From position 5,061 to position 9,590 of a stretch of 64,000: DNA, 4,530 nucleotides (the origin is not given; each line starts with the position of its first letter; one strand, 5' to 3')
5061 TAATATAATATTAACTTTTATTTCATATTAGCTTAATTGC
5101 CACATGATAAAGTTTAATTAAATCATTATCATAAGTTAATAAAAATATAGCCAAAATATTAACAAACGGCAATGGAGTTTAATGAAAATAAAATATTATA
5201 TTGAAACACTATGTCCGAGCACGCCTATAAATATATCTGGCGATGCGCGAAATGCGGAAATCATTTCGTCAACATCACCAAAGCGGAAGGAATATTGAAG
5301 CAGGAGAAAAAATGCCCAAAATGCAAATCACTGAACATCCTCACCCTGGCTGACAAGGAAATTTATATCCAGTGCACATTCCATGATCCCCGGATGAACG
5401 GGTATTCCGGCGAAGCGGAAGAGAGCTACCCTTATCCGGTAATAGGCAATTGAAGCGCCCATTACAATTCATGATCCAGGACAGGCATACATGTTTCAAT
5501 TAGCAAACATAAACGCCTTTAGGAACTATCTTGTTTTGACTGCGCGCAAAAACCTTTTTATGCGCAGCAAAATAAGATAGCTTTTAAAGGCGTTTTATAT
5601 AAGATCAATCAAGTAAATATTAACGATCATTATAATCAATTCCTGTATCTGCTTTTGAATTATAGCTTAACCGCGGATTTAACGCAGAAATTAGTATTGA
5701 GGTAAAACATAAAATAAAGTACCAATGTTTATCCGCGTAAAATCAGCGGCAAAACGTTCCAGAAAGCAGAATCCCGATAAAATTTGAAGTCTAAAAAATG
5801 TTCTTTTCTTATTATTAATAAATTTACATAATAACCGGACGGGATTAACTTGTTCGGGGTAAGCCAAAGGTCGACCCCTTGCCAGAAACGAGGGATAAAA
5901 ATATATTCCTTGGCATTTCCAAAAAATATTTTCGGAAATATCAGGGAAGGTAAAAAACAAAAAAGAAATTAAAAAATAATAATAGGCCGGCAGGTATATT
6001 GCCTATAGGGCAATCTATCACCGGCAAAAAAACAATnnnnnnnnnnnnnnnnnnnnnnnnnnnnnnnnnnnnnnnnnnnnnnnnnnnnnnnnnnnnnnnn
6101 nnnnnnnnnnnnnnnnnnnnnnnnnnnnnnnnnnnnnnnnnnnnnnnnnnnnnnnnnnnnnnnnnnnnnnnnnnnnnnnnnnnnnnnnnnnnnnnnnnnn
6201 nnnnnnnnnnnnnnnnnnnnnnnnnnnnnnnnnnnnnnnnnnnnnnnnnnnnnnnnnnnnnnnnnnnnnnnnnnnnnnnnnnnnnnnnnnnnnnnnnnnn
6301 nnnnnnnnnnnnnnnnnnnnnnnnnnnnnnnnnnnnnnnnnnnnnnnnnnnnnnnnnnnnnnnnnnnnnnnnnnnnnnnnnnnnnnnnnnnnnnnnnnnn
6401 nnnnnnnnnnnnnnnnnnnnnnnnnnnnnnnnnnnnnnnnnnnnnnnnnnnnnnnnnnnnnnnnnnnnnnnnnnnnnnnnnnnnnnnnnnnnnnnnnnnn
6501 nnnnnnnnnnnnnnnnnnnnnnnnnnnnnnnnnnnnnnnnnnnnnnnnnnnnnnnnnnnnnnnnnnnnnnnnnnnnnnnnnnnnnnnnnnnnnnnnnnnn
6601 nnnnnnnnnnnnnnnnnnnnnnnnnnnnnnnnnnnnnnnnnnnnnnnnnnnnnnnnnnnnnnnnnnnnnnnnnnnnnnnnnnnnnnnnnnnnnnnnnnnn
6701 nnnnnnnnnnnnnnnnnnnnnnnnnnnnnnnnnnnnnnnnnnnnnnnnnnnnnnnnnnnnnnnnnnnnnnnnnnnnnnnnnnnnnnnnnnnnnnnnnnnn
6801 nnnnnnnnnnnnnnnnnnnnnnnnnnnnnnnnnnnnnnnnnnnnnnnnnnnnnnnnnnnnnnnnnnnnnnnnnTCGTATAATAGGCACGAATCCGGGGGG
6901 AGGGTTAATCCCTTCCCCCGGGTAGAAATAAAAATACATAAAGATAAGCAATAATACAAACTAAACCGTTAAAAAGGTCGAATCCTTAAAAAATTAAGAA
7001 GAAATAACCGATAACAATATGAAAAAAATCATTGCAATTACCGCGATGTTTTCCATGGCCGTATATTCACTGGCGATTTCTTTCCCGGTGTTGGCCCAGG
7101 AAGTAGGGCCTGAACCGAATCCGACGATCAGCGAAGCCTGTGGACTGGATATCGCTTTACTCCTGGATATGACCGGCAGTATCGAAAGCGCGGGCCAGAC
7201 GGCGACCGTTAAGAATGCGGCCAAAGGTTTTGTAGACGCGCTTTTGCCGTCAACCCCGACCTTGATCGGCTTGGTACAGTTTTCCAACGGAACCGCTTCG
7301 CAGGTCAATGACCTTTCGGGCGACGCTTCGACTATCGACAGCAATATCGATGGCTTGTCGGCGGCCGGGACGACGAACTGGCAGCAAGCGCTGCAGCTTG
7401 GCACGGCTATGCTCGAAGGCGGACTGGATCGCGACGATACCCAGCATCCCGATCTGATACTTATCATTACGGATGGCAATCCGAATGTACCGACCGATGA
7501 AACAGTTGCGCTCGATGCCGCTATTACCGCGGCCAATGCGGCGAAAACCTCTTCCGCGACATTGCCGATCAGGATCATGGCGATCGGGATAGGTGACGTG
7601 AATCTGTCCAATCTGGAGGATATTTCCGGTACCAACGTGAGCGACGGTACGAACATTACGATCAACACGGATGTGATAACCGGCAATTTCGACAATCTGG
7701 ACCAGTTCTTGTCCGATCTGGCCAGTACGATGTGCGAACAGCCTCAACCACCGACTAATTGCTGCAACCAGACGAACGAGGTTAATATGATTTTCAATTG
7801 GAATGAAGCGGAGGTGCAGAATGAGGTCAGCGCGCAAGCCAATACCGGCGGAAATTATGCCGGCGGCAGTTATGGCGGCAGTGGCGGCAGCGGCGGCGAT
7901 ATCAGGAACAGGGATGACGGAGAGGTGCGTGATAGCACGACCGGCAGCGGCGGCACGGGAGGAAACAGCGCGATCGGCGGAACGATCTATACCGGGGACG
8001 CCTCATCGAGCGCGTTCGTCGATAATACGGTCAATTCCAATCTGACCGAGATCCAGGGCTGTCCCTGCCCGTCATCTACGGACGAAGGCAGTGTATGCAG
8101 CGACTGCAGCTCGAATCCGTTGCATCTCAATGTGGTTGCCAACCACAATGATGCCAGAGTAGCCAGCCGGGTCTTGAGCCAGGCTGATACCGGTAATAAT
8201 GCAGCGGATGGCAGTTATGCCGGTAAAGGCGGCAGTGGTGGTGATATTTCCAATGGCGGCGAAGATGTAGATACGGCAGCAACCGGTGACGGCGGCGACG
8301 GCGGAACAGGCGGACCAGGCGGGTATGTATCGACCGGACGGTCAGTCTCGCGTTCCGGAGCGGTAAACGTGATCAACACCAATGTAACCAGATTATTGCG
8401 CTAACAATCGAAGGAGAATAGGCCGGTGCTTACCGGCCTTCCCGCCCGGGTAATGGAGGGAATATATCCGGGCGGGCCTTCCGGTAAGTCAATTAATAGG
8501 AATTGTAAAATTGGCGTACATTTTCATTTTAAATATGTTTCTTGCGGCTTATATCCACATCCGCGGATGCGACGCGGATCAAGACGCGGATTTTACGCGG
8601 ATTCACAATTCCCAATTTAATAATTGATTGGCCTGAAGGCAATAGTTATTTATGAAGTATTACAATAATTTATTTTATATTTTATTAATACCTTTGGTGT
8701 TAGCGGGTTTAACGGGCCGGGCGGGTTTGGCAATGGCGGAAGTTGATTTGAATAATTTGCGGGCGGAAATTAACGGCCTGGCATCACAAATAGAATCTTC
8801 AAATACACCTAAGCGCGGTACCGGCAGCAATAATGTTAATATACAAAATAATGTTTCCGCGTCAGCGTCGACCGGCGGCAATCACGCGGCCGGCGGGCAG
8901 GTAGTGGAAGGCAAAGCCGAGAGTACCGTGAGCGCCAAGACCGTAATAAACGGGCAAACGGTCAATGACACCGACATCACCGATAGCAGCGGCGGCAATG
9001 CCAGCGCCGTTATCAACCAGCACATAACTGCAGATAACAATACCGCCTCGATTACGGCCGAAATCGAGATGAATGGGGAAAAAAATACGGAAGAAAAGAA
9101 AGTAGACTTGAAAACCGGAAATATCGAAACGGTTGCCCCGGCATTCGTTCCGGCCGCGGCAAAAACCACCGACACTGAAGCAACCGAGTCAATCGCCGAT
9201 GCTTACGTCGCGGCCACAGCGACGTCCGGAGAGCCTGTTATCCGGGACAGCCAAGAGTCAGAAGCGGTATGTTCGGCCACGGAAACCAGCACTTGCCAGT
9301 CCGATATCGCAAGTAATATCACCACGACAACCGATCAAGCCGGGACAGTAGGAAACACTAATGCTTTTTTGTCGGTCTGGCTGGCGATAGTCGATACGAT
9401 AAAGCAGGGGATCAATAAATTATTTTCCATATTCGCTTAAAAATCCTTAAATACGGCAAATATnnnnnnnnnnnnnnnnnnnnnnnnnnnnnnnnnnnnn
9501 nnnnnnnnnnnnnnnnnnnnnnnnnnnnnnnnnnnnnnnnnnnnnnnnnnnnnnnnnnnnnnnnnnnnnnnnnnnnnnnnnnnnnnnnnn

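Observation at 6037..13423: Operon of glycine-rich 'ANTG-repeat' secreted proteins (one vWA-fused, one giant DUF11 protein) ending in a sortase: candidate uncharacterised surface-fibre/adhesin system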

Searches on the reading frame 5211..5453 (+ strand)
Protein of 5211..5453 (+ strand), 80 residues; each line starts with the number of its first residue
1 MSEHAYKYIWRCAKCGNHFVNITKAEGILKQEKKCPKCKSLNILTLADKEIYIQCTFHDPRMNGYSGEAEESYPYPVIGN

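Call 3: search_protein_families(library=pfam, proteins=[window:5211-5453:+], max_evalue=1)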
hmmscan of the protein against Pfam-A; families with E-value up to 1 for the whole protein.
window:5211-5453:+ (80 aa): 25 families
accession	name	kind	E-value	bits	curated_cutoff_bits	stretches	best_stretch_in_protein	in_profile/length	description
PF09723.15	Zn_ribbon_8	-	0.00011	22.6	34.4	1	8-40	4-34/41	Zinc ribbon domain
PF14311.12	DUF4379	-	0.00027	21.5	24.5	1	4-39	22-54/56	Probable Treble clef zinc finger domain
PF01155.25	HypA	-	0.00058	20.3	28.9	1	7-54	68-108/112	Hydrogenase/urease nickel incorporation, metallochaperone, hypA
PF13248.11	Zn_ribbon_3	-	0.0047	16.8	27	1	31-42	1-11/26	zinc-ribbon domain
PF02150.21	Zn_ribbon_RPB9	-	0.0055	17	25.2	0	12-27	4-19/36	RNA polymerases M/15 Kd subunit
PF13453.11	Zn_ribbon_TFIIB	-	0.0057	16.5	22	0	10-26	20-36/41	Transcription factor zinc-finger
PF25208.1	DUF7838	-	0.0081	16.5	28.5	1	7-24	31-48/55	Domain of unknown function (DUF7838)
PF17283.8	Zn_ribbon_SprT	-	0.009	16.5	28.1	1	6-19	1-14/38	SprT-like zinc ribbon domain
PF12760.12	Zn_ribbon_IS1595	-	0.011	16.1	25.4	0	32-55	18-40/46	Transposase zinc-ribbon domain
PF23451.1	Zn_ribbon_PaaD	-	0.027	14.5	27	0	6-19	36-49/53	PaaD zinc beta ribbon domain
PF24292.1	DUF7479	-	0.029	14.9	27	1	9-30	30-51/60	Domain of unknown function (DUF7479)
PF22910.1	EDR4-like_1st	-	0.033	14.4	27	0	34-55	6-25/34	Enhanced disease resistance 4-like, N-terminal domain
PF23458.2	DUF7130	-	0.055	13.8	35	1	8-40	52-78/89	Domain of unknown function (DUF7130)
PF13719.11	Zn_ribbon_5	-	0.055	13.7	29.3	0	11-20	27-36/37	zinc-ribbon domain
PF24747.1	Zn-ribbon_GIR1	-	0.075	13.3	26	1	33-44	22-33/37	GIR1-like zinc ribbon domain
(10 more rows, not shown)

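Call 4: search_protein_families(library=ncbifam, proteins=[window:5211-5453:+], max_evalue=1)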
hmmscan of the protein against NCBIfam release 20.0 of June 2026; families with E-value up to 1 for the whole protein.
window:5211-5453:+ (80 aa): 14 families
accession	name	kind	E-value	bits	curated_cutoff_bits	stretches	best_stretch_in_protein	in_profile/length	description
TIGR02605.1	CxxC_CxxC_SSSS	subfamily_domain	1.1e-05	25.4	31.3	1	8-40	4-34/52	FmdB family zinc ribbon protein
NF001607.0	PRK00398.1-4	equivalog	0.011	15.4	89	1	7-40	7-36/53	DNA-directed RNA polymerase subunit P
NF033497.1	rubre_like_arch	subfamily_domain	0.014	15.1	32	1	8-23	15-30/34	rubrerythrin-like domain-containing protein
NF045720.1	rubredox_RCKP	subfamily_domain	0.029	14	45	1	9-17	3-11/34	RCKP-type rubredoxin-like domain-containing protein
TIGR00100.1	hypA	equivalog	0.039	14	88.1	1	10-54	71-109/116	hydrogenase maturation nickel metallochaperone HypA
NF003008.0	PRK03824.1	equivalog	0.052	13.5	125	0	3-31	102-129/135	hydrogenase nickel incorporation protein HypA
NF050000.1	IS1_IS1595_Zn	domain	0.054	14.1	28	0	10-20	22-32/34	IS1/IS1595 family N-terminal zinc-binding domain-containing protein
NF003058.0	PRK03976.1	equivalog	0.07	13.1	87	1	9-20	54-65/91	50S ribosomal protein L37ae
NF001605.0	PRK00398.1-2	equivalog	0.071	13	63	1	10-40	2-26/43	DNA-directed RNA polymerase subunit P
NF001976.0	PRK00762.1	equivalog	0.083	12.7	146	0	12-54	73-114/124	hydrogenase maturation nickel metallochaperone HypA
NF040949.1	minchrom_main_MCM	domain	0.16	10.1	940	1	3-53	126-180/682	minichromosome maintenance protein MCM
TIGR04104.1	cxxc_20_cxxc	subfamily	0.18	12.2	45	1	11-49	2-42/93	TIGR04104 family putative zinc finger protein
TIGR02098.1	MJ0042_CXXC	domain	0.34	10.7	20.9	0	11-20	27-36/38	MJ0042-type zinc finger domain-containing protein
NF001669.0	PRK00432.1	equivalog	0.53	10.3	54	1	27-43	21-36/58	30S ribosomal protein S27ae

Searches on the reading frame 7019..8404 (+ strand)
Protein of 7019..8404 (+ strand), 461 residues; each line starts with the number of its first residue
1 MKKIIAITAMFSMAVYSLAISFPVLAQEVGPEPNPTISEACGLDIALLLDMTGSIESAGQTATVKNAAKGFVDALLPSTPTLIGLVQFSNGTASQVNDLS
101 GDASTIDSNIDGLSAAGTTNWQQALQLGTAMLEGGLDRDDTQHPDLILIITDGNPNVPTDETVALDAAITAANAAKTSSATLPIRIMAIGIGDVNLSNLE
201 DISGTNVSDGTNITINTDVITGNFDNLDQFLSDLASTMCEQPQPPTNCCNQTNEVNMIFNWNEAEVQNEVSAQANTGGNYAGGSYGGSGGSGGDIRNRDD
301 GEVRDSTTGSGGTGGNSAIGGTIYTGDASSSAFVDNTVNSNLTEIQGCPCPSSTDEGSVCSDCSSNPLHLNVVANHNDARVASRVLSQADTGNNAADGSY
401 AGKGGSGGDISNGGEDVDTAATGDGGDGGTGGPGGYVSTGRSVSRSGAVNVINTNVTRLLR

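Call 3: search_protein_families(library=pfam, proteins=[window:7019-8404:+], max_evalue=1)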
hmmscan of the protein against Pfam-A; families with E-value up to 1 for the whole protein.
window:7019-8404:+ (461 aa): 3 families
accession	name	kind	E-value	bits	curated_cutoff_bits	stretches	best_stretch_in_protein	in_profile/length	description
PF00092.34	VWA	-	6.3e-13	49.8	23.8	1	44-209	1-156/174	von Willebrand factor type A domain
PF13519.12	VWA_2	-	7.2e-11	43.1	27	1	46-153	2-106/107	von Willebrand factor type A domain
PF07002.22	Copine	-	0.0027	17.6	27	1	92-206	59-160/218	Copine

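Call 4: search_protein_families(library=ncbifam, proteins=[window:7019-8404:+], max_evalue=1)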
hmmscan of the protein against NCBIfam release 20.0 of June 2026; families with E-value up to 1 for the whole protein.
window:7019-8404:+ (461 aa): 2 families
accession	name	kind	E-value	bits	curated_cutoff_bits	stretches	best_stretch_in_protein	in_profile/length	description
NF010238.0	PRK13685.1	subfamily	4.7e-06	25.9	432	1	6-191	69-246/335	hypothetical protein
TIGR02442.1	Cob-chelat-sub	hypoth_equivalog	1.8e-05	23.4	779.45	1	45-178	475-606/641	putative cobaltochelatase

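Call 74: search_protein_families(library=phrogs, proteins=[window:7019-8404:+], max_evalue=0.1)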
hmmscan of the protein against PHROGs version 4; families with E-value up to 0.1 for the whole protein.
window:7019-8404:+ (461 aa): 1 family
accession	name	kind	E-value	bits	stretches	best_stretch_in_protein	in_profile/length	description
phrog_5359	-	unknown function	0.0002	22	1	43-164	28-160/229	-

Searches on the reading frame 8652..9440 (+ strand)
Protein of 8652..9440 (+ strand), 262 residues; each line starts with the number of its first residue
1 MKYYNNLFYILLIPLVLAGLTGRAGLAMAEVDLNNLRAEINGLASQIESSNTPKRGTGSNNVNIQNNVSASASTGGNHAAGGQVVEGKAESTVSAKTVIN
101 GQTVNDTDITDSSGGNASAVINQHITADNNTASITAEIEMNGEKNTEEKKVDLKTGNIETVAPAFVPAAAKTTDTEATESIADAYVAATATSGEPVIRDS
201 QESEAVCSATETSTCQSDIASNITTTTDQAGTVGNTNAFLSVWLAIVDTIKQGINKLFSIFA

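Call 3: search_protein_families(library=pfam, proteins=[window:8652-9440:+], max_evalue=1)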
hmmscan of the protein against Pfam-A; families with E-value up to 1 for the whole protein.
window:8652-9440:+ (262 aa): 0 families

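Call 4: search_protein_families(library=ncbifam, proteins=[window:8652-9440:+], max_evalue=1)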
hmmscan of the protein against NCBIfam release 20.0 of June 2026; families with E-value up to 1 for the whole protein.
window:8652-9440:+ (262 aa): 1 family
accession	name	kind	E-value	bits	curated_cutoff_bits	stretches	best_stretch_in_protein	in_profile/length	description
TIGR03000.1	plancto_dom_1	domain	0.015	15.2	43.1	1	133-161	45-73/75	TIGR03000 domain-containing protein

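Call 57: list_cluster_members(proteins=[P0001, P0002, P0029, window:8652-9440:+, window:12755-13423:+])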
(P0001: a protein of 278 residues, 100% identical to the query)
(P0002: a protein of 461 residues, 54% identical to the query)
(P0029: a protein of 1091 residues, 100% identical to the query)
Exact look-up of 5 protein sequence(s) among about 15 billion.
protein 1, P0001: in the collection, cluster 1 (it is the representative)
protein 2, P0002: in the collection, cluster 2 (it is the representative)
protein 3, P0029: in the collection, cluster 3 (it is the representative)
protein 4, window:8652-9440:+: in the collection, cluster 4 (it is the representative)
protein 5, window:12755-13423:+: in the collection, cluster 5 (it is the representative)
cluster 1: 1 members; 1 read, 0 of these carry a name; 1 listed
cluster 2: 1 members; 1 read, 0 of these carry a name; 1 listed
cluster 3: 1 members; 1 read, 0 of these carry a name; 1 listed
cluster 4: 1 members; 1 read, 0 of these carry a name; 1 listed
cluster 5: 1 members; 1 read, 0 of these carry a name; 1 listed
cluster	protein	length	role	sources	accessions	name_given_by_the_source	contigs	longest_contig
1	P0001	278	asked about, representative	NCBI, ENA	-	-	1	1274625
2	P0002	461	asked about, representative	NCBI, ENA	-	-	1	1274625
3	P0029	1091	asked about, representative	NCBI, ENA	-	-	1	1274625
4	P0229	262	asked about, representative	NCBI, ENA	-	-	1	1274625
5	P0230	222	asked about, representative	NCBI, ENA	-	-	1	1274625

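Call 74: search_protein_families(library=phrogs, proteins=[window:8652-9440:+], max_evalue=0.1)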
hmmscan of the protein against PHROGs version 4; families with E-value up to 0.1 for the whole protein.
window:8652-9440:+ (262 aa): 1 family
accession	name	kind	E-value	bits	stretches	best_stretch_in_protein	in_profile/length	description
phrog_21844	-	tail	0.088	13.7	0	46-110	24-87/151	tail protein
